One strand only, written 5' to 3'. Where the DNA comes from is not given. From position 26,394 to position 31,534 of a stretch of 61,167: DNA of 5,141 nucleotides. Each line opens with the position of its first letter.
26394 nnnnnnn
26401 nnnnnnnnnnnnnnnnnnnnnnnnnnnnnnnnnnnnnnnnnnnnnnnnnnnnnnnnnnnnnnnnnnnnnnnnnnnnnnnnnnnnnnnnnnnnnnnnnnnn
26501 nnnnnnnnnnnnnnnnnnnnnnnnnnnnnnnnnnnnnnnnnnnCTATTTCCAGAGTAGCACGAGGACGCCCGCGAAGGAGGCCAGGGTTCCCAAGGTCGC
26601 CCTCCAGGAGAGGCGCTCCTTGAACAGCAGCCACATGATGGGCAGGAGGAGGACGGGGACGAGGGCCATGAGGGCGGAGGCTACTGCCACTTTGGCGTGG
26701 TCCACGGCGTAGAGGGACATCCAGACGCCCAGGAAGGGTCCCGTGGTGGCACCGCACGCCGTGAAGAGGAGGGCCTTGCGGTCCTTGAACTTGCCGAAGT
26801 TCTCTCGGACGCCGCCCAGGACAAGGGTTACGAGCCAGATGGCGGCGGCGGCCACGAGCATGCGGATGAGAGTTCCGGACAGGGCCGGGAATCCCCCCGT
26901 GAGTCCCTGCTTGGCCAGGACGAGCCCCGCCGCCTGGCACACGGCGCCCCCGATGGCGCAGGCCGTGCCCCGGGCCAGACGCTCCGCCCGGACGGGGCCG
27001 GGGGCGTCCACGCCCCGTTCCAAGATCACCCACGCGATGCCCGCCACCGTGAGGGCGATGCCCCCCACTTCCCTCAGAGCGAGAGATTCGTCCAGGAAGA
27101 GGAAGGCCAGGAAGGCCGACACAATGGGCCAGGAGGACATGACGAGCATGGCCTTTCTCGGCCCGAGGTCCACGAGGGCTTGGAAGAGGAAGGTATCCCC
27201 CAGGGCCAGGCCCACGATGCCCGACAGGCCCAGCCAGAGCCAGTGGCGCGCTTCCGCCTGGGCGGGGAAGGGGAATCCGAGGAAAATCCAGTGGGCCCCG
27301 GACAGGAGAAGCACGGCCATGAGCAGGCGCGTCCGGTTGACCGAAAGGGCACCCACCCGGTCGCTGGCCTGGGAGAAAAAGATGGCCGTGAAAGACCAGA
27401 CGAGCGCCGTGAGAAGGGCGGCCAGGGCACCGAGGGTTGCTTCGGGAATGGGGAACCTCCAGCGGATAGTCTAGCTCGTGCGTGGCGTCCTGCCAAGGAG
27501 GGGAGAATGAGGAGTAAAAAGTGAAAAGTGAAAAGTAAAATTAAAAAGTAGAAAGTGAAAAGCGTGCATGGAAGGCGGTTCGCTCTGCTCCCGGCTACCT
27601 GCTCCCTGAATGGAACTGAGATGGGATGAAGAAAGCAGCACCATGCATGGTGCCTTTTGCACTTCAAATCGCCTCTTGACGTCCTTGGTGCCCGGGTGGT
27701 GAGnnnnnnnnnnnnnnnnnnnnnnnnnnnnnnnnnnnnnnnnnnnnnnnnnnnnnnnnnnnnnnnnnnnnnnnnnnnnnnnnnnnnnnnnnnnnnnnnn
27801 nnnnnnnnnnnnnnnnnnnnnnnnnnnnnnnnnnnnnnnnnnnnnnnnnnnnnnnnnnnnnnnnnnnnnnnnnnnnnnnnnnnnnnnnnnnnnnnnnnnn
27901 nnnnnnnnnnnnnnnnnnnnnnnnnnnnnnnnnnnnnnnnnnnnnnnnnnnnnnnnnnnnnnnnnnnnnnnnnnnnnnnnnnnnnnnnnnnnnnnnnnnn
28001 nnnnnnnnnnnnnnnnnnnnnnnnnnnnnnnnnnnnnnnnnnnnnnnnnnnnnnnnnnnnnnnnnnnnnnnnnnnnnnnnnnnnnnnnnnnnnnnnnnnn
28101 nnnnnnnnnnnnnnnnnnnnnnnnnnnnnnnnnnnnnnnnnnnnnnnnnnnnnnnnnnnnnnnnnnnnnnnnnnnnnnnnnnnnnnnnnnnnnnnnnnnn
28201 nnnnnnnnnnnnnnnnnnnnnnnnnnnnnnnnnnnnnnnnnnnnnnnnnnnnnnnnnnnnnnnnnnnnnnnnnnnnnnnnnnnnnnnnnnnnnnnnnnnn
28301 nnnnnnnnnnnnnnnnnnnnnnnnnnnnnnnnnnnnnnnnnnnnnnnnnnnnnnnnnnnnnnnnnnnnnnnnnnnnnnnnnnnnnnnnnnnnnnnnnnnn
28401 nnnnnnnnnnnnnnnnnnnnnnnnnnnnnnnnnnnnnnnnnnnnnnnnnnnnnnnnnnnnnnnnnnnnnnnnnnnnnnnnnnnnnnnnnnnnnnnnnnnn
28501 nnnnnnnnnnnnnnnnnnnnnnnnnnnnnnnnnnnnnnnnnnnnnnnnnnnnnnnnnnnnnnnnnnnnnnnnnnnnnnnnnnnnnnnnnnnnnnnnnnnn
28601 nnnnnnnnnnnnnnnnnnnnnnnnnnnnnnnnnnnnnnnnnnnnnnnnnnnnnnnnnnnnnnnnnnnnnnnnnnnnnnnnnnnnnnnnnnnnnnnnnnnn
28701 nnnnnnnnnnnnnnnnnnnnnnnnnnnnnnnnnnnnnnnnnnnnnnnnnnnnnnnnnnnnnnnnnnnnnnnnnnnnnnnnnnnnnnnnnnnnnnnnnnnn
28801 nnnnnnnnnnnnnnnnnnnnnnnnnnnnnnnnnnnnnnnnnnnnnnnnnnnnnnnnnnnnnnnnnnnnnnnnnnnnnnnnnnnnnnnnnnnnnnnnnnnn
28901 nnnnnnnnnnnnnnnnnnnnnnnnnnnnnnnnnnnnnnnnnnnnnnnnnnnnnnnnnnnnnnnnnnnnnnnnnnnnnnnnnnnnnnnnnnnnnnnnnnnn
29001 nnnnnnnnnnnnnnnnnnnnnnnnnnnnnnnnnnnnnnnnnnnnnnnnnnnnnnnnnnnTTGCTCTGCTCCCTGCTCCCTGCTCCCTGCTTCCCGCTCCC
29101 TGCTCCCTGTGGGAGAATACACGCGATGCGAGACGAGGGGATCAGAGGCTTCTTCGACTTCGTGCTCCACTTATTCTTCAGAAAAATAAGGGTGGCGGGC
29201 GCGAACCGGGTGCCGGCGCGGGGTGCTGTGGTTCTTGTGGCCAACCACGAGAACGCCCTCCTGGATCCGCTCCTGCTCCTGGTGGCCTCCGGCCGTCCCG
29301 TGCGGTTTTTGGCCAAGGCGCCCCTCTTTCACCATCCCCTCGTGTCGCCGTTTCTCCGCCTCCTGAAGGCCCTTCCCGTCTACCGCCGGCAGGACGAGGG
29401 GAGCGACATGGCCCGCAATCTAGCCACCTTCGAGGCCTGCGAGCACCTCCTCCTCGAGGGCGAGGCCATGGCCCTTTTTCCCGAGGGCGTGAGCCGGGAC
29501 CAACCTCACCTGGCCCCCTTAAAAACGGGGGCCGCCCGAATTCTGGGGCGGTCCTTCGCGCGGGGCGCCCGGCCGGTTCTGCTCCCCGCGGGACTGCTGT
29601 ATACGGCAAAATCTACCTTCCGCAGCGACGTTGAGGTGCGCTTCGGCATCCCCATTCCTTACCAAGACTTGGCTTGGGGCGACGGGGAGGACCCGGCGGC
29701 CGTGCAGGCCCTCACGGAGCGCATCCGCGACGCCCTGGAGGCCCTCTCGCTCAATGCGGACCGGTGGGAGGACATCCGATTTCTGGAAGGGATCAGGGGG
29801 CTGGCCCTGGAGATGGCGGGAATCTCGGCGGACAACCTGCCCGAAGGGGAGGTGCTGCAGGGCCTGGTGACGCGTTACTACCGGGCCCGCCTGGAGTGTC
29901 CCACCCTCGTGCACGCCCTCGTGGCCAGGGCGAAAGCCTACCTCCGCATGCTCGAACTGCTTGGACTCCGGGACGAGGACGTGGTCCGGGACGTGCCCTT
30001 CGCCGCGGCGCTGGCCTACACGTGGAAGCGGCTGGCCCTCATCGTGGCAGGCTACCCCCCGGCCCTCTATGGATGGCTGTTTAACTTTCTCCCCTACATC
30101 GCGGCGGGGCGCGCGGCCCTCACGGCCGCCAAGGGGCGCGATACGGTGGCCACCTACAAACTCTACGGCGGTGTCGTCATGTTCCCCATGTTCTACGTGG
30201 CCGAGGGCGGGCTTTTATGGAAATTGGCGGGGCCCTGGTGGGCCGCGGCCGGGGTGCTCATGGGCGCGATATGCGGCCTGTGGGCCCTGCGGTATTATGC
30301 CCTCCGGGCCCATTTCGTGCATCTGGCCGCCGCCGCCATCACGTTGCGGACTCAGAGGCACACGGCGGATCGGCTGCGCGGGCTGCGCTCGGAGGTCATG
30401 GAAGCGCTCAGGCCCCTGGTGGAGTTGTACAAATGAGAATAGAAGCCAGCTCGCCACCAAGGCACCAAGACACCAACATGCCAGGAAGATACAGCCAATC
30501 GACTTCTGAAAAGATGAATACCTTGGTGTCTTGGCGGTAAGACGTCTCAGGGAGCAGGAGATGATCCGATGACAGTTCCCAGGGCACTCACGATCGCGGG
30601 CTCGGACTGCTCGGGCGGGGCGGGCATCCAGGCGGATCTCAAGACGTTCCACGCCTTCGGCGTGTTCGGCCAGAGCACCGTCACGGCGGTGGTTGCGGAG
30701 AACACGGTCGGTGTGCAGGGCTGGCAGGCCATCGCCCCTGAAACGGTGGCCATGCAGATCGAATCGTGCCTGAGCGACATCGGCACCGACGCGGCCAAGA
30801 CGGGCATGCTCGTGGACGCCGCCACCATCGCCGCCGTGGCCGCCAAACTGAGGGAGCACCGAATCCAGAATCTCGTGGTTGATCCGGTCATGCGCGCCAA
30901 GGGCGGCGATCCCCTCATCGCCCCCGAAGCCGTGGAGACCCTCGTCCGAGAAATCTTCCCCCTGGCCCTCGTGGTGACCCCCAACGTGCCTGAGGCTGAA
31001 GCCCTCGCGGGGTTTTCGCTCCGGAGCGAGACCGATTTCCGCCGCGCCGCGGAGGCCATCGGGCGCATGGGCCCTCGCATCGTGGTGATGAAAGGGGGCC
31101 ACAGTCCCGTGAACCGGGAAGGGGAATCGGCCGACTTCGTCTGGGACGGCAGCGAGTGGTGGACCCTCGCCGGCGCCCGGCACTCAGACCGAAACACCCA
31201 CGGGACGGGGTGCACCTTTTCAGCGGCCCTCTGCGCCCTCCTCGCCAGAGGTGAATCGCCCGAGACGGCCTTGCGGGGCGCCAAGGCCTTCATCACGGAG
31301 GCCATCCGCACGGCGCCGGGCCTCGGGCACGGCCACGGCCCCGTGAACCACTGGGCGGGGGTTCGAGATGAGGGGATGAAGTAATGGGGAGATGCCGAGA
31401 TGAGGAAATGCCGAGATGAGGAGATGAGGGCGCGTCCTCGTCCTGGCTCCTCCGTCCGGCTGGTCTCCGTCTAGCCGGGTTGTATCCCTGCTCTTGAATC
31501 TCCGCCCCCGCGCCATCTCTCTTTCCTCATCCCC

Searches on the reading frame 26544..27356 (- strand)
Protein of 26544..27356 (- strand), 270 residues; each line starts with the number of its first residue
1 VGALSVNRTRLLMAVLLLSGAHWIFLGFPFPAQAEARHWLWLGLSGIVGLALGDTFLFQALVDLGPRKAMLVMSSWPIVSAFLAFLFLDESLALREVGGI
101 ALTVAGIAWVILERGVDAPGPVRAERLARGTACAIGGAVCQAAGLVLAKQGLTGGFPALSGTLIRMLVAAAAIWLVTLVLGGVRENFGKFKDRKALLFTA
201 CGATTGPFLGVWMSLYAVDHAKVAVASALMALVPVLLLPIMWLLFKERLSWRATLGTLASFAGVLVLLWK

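Call 88: search_protein_families(library=pfam, proteins=[window:26544-27356:-], max_evalue=0.0001)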
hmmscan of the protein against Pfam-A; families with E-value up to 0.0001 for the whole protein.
window:26544-27356:- (270 aa): 1 family
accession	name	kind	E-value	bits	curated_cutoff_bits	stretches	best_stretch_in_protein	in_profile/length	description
PF00892.27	EamA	-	2.8e-30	105.8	28.2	2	130-268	3-134/135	EamA-like transporter family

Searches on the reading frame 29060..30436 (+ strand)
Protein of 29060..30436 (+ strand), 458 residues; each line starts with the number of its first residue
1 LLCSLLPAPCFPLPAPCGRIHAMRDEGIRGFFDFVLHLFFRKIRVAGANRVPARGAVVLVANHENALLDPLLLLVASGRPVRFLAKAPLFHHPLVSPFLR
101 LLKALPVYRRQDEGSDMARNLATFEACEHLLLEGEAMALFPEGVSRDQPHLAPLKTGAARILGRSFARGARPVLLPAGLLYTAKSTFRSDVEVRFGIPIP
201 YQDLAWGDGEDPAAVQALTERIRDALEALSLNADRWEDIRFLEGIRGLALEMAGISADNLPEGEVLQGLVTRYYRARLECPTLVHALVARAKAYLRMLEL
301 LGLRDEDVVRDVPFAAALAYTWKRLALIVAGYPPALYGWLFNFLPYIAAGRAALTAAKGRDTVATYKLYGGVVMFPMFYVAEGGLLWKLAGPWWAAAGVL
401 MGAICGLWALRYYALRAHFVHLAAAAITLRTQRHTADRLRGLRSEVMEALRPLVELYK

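Call 42: find_encoding_contigs(protein=window:29060-30436:+, flank=10000, max_places=1)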
Protein window:29060-30436:+ (458 aa): no gene with exactly this product is on record in the collection.
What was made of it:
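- Tried and rejected: One exact-sequence look-up failed, probably because my guessed start codon was wrong (call 42).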

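Call 89: search_protein_families(library=pfam, proteins=[window:29060-30436:+], max_evalue=0.0001)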
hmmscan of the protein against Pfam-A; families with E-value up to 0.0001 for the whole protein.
window:29060-30436:+ (458 aa): 1 family
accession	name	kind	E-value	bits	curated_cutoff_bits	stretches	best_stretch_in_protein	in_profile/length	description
PF01553.26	Acyltransferase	-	6.9e-19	68.4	23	1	42-162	1-119/132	Acyltransferase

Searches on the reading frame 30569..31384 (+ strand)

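Call 89: search_protein_families(library=pfam, proteins=[window:30569-31384:+], max_evalue=0.0001)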
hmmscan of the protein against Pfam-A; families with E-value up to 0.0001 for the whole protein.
window:30569-31384:+ (271 aa): 2 families
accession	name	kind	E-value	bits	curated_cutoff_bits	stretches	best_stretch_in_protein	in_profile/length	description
PF08543.17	Phos_pyr_kin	-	7.9e-88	294.4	27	1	13-260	1-246/246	Phosphomethylpyrimidine kinase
PF00294.29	PfkB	-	2.9e-08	33.8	25.8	1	91-240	148-284/302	pfkB family carbohydrate kinase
